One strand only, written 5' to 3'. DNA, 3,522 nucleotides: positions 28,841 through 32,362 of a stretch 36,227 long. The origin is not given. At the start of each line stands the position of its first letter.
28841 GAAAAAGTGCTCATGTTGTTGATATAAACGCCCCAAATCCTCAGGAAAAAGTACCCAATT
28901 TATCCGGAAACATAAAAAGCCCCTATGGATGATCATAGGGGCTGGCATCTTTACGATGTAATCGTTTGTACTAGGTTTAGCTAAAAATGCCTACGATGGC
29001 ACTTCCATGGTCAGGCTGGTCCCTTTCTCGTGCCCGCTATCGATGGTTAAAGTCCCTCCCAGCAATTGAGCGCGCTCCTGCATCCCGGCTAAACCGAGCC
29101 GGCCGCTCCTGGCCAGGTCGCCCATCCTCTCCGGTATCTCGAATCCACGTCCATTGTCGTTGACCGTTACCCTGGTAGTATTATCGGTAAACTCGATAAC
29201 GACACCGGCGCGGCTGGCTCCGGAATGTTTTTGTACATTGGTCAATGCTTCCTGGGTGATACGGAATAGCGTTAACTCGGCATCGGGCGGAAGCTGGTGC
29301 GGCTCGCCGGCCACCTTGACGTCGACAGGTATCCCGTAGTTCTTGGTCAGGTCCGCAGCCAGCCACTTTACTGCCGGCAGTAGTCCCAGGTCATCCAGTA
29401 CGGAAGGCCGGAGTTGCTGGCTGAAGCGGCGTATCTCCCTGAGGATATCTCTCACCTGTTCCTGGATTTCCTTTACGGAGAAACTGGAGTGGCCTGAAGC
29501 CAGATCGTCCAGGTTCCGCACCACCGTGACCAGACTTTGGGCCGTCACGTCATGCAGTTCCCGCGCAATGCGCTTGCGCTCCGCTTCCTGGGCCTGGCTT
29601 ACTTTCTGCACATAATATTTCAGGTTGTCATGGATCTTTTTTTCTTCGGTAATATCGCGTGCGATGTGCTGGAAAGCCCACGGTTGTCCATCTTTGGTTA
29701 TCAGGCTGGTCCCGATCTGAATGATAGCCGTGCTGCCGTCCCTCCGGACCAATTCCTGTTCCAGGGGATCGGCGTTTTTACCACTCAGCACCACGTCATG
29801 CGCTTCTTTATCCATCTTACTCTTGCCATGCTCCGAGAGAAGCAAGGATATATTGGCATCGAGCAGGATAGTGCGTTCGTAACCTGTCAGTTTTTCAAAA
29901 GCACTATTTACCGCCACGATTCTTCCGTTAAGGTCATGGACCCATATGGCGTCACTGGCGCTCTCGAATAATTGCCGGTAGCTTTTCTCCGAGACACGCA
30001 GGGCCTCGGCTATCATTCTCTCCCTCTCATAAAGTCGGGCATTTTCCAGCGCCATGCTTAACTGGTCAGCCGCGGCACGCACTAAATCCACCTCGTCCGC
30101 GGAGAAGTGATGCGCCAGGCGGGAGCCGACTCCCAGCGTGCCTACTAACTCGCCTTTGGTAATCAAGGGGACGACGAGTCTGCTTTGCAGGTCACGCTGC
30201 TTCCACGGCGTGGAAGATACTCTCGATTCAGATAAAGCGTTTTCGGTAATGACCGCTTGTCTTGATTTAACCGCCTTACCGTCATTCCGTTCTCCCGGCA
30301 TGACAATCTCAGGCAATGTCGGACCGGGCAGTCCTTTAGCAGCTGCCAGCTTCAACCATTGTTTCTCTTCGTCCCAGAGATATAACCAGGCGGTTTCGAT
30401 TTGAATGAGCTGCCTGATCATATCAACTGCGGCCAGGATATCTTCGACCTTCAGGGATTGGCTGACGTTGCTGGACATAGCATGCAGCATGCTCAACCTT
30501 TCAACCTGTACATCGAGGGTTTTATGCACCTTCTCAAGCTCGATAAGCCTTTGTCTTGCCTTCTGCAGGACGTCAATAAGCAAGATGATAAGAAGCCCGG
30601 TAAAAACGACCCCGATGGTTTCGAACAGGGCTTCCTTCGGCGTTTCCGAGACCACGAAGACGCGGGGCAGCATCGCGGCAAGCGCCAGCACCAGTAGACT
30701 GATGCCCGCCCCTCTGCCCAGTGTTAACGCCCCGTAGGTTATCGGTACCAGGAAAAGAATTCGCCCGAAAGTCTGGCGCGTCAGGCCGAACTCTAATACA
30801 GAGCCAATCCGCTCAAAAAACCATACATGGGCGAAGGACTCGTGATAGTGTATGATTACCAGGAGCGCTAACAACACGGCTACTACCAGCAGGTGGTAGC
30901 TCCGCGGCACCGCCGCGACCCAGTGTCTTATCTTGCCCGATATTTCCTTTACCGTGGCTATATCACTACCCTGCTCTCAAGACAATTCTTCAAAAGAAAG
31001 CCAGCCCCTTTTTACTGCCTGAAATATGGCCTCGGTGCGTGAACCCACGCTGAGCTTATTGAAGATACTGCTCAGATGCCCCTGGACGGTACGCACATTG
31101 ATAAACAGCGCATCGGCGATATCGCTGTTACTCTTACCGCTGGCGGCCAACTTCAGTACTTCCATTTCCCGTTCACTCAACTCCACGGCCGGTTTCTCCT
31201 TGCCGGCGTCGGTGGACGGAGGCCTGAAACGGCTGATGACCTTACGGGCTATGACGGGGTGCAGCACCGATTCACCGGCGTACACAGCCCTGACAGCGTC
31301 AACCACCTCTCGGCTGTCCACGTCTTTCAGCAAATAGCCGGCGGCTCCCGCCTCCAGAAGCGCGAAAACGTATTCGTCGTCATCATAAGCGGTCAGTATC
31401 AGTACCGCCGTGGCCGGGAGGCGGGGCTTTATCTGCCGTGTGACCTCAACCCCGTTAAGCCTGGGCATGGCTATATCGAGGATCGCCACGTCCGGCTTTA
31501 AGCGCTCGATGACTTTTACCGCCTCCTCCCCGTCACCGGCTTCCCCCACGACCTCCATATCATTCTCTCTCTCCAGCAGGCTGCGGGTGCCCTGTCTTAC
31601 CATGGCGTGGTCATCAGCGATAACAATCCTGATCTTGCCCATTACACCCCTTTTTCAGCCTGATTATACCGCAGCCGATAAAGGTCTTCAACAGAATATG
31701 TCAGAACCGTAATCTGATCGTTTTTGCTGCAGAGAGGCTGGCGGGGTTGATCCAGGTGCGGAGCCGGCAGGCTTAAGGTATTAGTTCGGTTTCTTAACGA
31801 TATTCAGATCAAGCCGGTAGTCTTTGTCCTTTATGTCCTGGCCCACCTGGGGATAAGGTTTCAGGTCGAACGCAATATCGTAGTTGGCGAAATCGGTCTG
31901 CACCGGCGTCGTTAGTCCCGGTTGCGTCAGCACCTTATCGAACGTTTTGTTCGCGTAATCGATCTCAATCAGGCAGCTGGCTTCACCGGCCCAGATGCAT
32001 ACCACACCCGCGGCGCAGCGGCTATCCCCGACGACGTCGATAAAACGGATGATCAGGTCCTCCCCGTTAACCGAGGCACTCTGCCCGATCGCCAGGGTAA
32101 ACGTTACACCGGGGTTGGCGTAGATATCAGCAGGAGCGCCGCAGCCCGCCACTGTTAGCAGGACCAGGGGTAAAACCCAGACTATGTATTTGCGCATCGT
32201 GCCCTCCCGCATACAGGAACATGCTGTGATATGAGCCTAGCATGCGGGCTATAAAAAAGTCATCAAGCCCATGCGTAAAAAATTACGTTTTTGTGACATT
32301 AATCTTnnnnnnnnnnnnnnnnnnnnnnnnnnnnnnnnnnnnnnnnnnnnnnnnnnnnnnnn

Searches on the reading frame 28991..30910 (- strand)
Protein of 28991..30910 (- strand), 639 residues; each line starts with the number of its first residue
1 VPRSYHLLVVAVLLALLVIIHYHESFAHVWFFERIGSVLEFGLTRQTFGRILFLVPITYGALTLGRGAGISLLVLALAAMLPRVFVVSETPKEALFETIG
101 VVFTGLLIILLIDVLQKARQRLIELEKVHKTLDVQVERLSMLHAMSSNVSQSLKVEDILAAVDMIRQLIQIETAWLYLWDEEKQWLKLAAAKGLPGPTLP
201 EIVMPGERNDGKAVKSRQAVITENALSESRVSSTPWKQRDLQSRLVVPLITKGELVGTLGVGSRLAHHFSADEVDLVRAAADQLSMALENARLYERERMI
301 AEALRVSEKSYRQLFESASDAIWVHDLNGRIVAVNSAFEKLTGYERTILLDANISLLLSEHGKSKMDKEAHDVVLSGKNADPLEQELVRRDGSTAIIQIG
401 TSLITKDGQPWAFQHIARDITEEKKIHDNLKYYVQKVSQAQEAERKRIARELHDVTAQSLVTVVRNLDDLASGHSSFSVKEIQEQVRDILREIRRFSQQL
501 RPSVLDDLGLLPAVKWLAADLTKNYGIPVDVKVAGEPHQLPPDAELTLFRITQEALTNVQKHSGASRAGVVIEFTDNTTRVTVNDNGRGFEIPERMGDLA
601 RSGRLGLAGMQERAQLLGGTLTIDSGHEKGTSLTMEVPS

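Call 3: search_protein_families(library=pfam, proteins=[window:28991-30910:-], max_evalue=0.01)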
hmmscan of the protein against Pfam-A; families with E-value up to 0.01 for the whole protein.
window:28991-30910:- (639 aa): 10 families
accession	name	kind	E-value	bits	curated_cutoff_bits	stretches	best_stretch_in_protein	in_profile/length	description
PF13185.12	GAF_2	-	2.6e-15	57.3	28.6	1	161-289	11-136/136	GAF domain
PF01590.32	GAF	-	2.5e-13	51.2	22.4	1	161-288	9-133/133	GAF domain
PF02518.31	HATPase_c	-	9.4e-13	49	26.4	1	545-638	3-108/111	Histidine kinase-, DNA gyrase B-, and HSP90-like ATPase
PF13492.12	GAF_3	-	2.9e-12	47.5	27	1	160-290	8-129/129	GAF domain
PF00989.32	PAS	-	4e-11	43.4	22.6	1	311-420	3-113/113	PAS fold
PF13188.13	PAS_8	-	1.4e-10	41.1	21.8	1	311-358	3-47/65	PAS domain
PF07730.19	HisKA_3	-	2.2e-10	41.4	24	1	444-505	1-68/68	Histidine kinase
PF13426.13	PAS_9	-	1.2e-09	38.8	27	1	319-422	1-103/103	PAS domain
PF08448.16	PAS_4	-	4.1e-05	24.2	23.1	1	315-424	1-109/110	PAS fold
PF15714.11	SpoVT_C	-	0.0068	16.9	27.5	0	212-288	51-127/128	Stage V sporulation protein T C-terminal, transcription factor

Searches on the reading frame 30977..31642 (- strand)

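Call 3: search_protein_families(library=pfam, proteins=[window:30977-31642:-], max_evalue=0.01)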
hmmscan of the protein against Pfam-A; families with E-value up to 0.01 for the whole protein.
window:30977-31642:- (221 aa): 4 families
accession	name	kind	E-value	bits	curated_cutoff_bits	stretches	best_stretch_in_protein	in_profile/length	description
PF00072.30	Response_reg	-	4.8e-30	104.4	30.2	1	6-118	1-111/111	Response regulator receiver domain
PF00196.25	GerE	-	2.3e-18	66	23.5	1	155-206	3-54/57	Bacterial regulatory proteins, luxR family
PF13384.12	HTH_23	-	0.00023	21.3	24.6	1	158-187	6-35/50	Homeodomain-like domain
PF08281.18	Sigma70_r4_2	-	0.00054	20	25.7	1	154-191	10-48/54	Sigma-70, region 4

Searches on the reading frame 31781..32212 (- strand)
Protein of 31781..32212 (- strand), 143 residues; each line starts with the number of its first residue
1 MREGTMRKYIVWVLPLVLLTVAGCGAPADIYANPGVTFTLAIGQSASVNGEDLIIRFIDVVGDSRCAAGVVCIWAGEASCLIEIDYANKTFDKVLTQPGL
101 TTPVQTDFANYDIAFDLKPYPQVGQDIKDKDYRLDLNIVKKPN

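Call 3: search_protein_families(library=pfam, proteins=[window:31781-32212:-], max_evalue=0.01)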
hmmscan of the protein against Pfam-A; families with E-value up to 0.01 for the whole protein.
window:31781-32212:- (143 aa): 0 families

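Call 10: search_protein_families(library=pfam, proteins=[window:31781-32212:-], max_evalue=10)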
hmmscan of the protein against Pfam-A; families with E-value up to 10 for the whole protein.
window:31781-32212:- (143 aa): 0 families

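Call 66: search_protein_families(library=ncbifam, proteins=[window:31781-32212:-], max_evalue=0.1)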
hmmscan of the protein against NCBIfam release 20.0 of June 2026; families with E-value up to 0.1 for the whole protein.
window:31781-32212:- (143 aa): 0 families

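Call 72: find_homologous_proteins(query=window:31781-32212:-, max_evalue=0.001)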
Query window:31781-32212:- (143 aa): 27 proteins with E <= 0.001 among 38 candidates.
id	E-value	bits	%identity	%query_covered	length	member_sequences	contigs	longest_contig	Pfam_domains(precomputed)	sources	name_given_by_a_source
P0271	3.5e-91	320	99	100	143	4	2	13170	-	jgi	-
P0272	4.7e-76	271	85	97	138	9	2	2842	-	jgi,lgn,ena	-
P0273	5.3e-73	261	81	95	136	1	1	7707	-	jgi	jgi:hypothetical protein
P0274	2.8e-72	259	82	97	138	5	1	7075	-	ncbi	-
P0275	4.5e-72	258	80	97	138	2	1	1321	-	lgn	-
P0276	1.3e-71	257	81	97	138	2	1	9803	-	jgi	jgi:hypothetical protein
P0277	4.4e-71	255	79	95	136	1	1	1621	-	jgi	jgi:hypothetical protein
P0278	1.1e-70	254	79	95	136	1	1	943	-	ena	-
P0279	1.2e-69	251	80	95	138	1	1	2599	-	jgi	jgi:hypothetical protein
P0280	6.3e-69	248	77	97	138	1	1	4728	-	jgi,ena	-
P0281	2.1e-58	214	69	97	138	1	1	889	-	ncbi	-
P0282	1.1e-53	199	84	73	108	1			-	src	-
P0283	7.6e-48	180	61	95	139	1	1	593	-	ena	-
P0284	3.9e-46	174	59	95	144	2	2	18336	-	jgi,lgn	jgi:hypothetical protein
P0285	4.2e-46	174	58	95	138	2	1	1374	-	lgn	-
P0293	4.3e-32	129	47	95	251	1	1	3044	PF23621.2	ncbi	-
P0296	3.4e-20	90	47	74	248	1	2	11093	PF11518.14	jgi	jgi:hypothetical protein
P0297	2.6e-18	84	41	94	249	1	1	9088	-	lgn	-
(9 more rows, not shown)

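Call 75: search_protein_families(library=pfam, proteins=[P0293, P0296, P0297], max_evalue=0.001)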
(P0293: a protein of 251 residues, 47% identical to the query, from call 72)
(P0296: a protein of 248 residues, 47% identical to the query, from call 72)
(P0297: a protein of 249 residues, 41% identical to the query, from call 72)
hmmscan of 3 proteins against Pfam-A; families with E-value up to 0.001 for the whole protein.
P0293 (251 aa): 1 family
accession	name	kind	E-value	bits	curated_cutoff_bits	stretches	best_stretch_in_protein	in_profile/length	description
PF23621.1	BP74_N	-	4.7e-25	88.1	27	1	149-247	8-110/114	BP74 N-terminal domain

P0296 (248 aa): 1 family
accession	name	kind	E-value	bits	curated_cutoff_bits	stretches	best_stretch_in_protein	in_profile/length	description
PF11518.13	DUF3221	-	1.1e-06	29.3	26.4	1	87-133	41-82/82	Protein of unknown function (DUF3221)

P0297 (249 aa): 1 family
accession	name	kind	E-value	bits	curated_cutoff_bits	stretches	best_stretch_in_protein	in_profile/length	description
PF13620.12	CarboxypepD_reg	-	6.5e-05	23.6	32.3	1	180-243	19-80/82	Carboxypeptidase regulatory-like domain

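Call 80: predict_structure(alignment_id=A5)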
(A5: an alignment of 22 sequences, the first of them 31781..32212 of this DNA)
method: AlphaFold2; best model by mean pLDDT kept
length: 143 residues; sequences in the alignment: 22
mean_pLDDT: 85.1   pTM: 0.74
mean pLDDT of the five models: 85.1, 84.9, 83.1, 80.3, 78.4
residues with pLDDT >= 90: 96; 70-90: 19; 50-70: 13; < 50: 15
segments of 3 or more residues with pLDDT < 50: 14-25
pLDDT, mean of each block of 10 residues (from residue 1): 51 49 58 96 96 96 92 91 97 93 88 96 93 97 84
secondary structure, 60 per line:
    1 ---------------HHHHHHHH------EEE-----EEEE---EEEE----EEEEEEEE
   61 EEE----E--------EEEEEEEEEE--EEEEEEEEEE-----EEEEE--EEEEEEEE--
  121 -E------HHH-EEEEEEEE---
elements in order: H16-23 E30-32 E38-41 E45-48 E53-63 E77-86 E89-98 E104-108 E111-118 E133-140

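Call 83: fold_search(model_id=the predicted structure, library=pdb)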
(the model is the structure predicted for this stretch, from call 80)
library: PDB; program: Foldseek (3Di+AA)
matches with E <= 10: 615; with E <= 0.001: 0
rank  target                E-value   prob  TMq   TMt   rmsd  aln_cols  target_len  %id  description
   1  6dlh                  1.4e-01  0.18  0.22  0.06  21.1       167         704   13  Endo-fucoidan hydrolase MfFcnA4 from glycoside hydrolase family 107 (released 2018-10-03)
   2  4zso_F                1.8e-01  0.11  0.20  0.14  23.8       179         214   11  Crystal structure of a complex between B7-H6, a tumor cell ligand for natural cytotoxicity receptor NKp30, and an inhi (released 2016-05-18)
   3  1dr9                  2.2e-01  0.09  0.17  0.13  22.9       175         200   15  CRYSTAL STRUCTURE OF A SOLUBLE FORM OF B7-1 (CD80) (released 2000-01-10)
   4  8epu                  2.5e-01  0.14  0.23  0.23  15.8       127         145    8  1.6 A crystal structure of the lipocalin dog allergen Can f 1 with the C118S mutation (released 2023-04-05)
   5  6dms                  2.5e-01  0.11  0.20  0.05  22.1       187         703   12  Endo-fucoidan hydrolase MfFcnA4_H294Q from glycoside hydrolase family 107 (released 2018-10-03)
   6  7s9y                  2.7e-01  0.47  0.28  0.05  11.4       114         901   12  Helicobacter Hepaticus CcsBA Open Conformation (released 2021-12-22)
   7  8put_E                2.7e-01  0.21  0.26  0.29  18.2       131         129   18  IF5A in complex with Deoxyhypusine synthase (released 2024-07-03)
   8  2hy3_A                3.0e-01  0.57  0.26  0.14  11.2        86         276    8  Crystal structure of the human tyrosine receptor phosphate gamma in complex with vanadate (released 2006-09-05)
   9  2gjt_B                3.2e-01  0.51  0.26  0.14  10.1        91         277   12  Crystal structure of the human receptor phosphatase PTPRO (released 2006-05-02)
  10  2g59_B                3.2e-01  0.51  0.26  0.14  10.6        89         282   12  Crystal Structure of the Catalytic Domain of Protein Tyrosine Phosphatase from Homo sapiens (released 2006-03-14)
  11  1qg5                  3.2e-01  0.20  0.23  0.22  13.5       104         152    7  HIGH RESOLUTION CRYSTAL STRUCTURE OF THE BOVINE BETA-LACTOGLOBULIN (ISOFORM A) (released 2001-04-21)
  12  6yjp_D                3.2e-01  0.10  0.21  0.15  25.1       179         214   13  Crystal structure of a complex between glycosylated NKp30 and its deglycosylated tumour ligand B7-H6 (released 2020-07-29)
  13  9nph_C                3.3e-01  0.16  0.21  0.21  12.4       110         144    7  X-ray crystal structure of recombinant Can f 1 in complex with human IgE mAb 1J11 Fab (released 2025-08-27)
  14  2gjt_A                3.7e-01  0.47  0.24  0.12   9.5        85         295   12  Crystal structure of the human receptor phosphatase PTPRO (released 2006-05-02)
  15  4nzj                  3.7e-01  0.16  0.19  0.07  12.6        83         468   16  Crystal structure of a putative alpha-galactosidase (BF1418) from Bacteroides fragilis NCTC 9343 at 1.57 A resolution (released 2013-12-25)
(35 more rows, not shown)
